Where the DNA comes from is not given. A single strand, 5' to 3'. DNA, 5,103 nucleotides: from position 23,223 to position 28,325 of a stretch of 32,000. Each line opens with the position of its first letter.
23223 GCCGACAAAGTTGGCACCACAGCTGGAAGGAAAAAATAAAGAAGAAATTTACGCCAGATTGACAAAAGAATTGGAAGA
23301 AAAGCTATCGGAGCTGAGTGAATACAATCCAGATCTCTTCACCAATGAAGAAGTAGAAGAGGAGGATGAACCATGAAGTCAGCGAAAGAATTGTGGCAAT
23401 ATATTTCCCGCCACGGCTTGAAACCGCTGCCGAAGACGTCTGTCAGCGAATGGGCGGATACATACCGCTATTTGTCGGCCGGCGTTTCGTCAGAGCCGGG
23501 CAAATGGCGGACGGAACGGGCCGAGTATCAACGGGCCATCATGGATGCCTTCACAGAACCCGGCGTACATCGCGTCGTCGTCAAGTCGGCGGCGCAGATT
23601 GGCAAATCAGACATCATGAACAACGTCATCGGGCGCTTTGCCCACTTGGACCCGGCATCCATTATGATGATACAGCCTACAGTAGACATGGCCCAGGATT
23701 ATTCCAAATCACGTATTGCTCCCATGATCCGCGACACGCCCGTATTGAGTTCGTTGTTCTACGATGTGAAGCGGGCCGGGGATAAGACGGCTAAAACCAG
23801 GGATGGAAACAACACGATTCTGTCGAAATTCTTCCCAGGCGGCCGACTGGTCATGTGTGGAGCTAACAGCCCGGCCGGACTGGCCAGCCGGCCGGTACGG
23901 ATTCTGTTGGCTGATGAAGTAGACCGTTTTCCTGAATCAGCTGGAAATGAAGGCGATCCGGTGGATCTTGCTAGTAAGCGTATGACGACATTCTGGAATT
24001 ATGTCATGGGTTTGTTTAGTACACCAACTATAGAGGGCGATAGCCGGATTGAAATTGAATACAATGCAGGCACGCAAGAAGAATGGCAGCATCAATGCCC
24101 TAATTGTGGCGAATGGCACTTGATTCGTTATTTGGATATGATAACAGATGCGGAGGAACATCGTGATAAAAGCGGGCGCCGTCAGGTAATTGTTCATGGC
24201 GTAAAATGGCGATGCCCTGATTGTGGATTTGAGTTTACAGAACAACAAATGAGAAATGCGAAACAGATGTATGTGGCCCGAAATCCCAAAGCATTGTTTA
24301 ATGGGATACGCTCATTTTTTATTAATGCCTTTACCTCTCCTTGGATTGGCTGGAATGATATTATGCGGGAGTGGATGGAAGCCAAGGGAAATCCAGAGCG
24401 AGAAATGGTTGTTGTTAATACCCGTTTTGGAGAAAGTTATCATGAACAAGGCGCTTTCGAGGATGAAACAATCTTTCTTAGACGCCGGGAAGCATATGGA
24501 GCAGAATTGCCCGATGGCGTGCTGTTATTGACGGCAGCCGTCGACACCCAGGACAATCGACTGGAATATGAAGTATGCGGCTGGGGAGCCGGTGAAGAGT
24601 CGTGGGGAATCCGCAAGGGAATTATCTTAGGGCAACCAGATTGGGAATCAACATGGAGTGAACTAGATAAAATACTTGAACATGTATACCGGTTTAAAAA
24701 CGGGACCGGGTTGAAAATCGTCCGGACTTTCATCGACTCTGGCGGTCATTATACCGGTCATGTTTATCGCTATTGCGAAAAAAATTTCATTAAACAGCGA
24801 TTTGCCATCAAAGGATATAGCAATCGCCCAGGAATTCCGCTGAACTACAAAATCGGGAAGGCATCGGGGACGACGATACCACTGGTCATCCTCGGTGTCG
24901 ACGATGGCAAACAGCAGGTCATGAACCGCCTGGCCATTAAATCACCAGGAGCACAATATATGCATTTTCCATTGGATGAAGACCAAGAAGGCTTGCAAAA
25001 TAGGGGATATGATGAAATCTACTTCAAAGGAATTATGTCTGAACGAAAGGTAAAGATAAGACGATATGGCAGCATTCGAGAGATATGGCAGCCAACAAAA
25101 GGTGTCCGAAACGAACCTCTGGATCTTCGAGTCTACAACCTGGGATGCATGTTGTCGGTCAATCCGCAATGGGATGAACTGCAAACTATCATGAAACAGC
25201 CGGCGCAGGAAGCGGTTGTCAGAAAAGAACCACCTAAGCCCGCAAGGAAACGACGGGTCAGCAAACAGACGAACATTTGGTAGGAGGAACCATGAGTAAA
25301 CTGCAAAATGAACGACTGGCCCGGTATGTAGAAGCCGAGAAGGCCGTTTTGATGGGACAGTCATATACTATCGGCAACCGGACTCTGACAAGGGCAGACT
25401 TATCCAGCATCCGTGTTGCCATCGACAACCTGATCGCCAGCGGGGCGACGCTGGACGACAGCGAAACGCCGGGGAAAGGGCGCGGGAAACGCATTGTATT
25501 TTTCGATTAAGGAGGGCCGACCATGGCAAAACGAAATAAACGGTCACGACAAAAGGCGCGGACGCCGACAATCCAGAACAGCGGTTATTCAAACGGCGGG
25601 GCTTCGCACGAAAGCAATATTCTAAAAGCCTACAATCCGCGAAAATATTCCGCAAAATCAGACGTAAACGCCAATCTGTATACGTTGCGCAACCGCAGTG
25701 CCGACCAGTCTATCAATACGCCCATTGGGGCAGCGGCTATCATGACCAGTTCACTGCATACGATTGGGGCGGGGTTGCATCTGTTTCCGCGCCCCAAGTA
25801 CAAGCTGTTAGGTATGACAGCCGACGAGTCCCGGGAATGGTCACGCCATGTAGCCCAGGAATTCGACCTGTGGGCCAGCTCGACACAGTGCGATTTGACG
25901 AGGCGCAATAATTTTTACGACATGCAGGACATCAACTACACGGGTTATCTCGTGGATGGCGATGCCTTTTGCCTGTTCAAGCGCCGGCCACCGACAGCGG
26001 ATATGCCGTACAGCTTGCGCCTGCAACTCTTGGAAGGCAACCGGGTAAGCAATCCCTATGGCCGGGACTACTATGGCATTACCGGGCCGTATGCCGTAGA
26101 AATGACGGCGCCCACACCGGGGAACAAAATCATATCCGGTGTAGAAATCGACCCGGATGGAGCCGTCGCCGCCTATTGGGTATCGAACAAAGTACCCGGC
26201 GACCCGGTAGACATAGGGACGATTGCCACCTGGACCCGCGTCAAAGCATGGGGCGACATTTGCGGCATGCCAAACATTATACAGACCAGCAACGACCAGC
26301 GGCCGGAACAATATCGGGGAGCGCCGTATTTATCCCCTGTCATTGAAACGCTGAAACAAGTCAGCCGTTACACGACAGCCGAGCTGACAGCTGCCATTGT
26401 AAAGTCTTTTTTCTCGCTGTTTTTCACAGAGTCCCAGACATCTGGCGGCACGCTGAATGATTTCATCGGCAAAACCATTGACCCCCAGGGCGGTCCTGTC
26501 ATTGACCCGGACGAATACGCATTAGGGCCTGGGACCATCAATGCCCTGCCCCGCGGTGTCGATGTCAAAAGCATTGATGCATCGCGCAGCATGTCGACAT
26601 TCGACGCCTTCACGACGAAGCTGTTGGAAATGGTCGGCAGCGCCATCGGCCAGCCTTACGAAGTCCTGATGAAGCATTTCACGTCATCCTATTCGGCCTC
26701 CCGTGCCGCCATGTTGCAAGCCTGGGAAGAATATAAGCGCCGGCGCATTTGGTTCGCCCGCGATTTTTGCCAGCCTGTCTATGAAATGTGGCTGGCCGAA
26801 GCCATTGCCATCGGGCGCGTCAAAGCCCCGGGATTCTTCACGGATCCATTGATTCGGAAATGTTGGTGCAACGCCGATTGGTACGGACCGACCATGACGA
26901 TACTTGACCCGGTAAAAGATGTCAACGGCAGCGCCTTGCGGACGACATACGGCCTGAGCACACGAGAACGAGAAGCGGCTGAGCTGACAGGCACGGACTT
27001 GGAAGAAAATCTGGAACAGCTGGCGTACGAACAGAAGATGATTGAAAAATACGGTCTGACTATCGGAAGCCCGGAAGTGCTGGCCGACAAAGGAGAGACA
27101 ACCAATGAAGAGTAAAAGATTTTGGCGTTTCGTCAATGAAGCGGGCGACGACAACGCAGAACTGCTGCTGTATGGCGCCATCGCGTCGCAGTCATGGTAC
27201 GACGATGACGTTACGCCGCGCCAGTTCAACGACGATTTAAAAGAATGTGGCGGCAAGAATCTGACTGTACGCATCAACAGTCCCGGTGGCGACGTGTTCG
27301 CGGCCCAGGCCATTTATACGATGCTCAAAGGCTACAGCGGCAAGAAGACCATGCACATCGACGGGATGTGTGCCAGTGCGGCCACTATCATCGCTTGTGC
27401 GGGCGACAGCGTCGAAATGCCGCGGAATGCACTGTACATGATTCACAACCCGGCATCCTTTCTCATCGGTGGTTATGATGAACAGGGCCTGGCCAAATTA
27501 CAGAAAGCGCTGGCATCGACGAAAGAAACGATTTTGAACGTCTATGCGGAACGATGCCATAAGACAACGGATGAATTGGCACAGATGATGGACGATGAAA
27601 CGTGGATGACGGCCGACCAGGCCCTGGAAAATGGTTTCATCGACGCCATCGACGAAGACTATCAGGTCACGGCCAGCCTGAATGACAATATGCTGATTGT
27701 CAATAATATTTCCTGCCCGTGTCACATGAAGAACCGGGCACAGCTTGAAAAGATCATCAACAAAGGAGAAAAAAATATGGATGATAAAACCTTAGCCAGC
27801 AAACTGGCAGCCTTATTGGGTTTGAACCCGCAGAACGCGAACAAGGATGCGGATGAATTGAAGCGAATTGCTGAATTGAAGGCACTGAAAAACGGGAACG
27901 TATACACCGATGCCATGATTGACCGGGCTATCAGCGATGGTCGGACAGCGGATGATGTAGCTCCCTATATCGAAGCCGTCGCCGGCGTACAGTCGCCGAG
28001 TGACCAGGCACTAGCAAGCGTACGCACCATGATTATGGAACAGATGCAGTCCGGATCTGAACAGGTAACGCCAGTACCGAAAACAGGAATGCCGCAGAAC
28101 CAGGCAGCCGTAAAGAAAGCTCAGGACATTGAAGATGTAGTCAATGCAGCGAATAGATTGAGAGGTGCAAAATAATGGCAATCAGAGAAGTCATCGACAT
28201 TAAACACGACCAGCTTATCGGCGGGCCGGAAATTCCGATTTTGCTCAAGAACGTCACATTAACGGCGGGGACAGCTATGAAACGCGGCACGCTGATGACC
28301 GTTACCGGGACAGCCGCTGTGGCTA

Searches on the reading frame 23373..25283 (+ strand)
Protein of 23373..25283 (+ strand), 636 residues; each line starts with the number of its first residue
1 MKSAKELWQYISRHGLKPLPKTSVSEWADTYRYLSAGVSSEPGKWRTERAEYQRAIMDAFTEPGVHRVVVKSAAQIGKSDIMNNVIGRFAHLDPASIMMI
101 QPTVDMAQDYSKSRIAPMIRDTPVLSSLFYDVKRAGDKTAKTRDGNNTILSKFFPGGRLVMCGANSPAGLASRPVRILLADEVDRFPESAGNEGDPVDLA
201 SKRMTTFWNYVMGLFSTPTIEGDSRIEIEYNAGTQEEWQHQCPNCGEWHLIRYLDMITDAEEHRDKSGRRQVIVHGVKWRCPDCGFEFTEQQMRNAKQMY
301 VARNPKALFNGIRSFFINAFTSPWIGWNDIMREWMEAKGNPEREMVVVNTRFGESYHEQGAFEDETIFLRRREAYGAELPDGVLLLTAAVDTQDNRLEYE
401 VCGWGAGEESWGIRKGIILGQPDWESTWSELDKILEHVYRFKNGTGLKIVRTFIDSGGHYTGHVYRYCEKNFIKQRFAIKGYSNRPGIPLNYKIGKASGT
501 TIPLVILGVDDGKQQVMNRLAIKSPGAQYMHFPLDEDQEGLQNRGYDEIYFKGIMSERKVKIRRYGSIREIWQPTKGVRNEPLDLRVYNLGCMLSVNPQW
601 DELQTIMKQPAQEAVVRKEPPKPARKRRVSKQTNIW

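Call 53: search_protein_families(library=pfam, proteins=[window:23373-25283:+], max_evalue=0.001)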
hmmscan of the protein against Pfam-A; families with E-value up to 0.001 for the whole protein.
window:23373-25283:+ (636 aa): 4 families
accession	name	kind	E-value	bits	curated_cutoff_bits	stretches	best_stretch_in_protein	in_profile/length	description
PF05876.18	GpA_ATPase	-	3.5e-69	233.6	25.6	1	39-295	1-240/247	Phage terminase large subunit gpA, ATPase domain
PF20454.4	GpA_nuclease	-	6.1e-69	232.9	22.5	1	312-592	1-283/294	Terminase large subunit gpA, endonuclease domain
PF07754.17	HVO_2753_ZBP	-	0.00012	22.2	33.2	0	238-252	15-29/46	Small zinc finger protein HVO_2753-like, Zn-binding pocket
PF25208.1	DUF7838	-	0.00033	21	28.5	0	277-289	32-44/55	Domain of unknown function (DUF7838)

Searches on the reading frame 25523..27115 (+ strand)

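Call 53: search_protein_families(library=pfam, proteins=[window:25523-27115:+], max_evalue=0.001)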
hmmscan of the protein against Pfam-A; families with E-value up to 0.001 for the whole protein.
window:25523-27115:+ (530 aa): 1 family
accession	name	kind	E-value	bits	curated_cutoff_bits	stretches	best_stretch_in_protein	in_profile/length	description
PF05136.18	Phage_portal_2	-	3.5e-95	319.6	32.9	1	33-408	4-354/354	Phage portal protein, lambda family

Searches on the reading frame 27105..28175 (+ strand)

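Call 53: search_protein_families(library=pfam, proteins=[window:27105-28175:+], max_evalue=0.001)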
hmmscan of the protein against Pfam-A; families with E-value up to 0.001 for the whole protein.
window:27105-28175:+ (356 aa): 1 family
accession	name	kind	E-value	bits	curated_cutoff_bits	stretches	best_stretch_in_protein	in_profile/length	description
PF00574.28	CLP_protease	-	4.6e-27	95.5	20.2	1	51-182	47-178/182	Clp protease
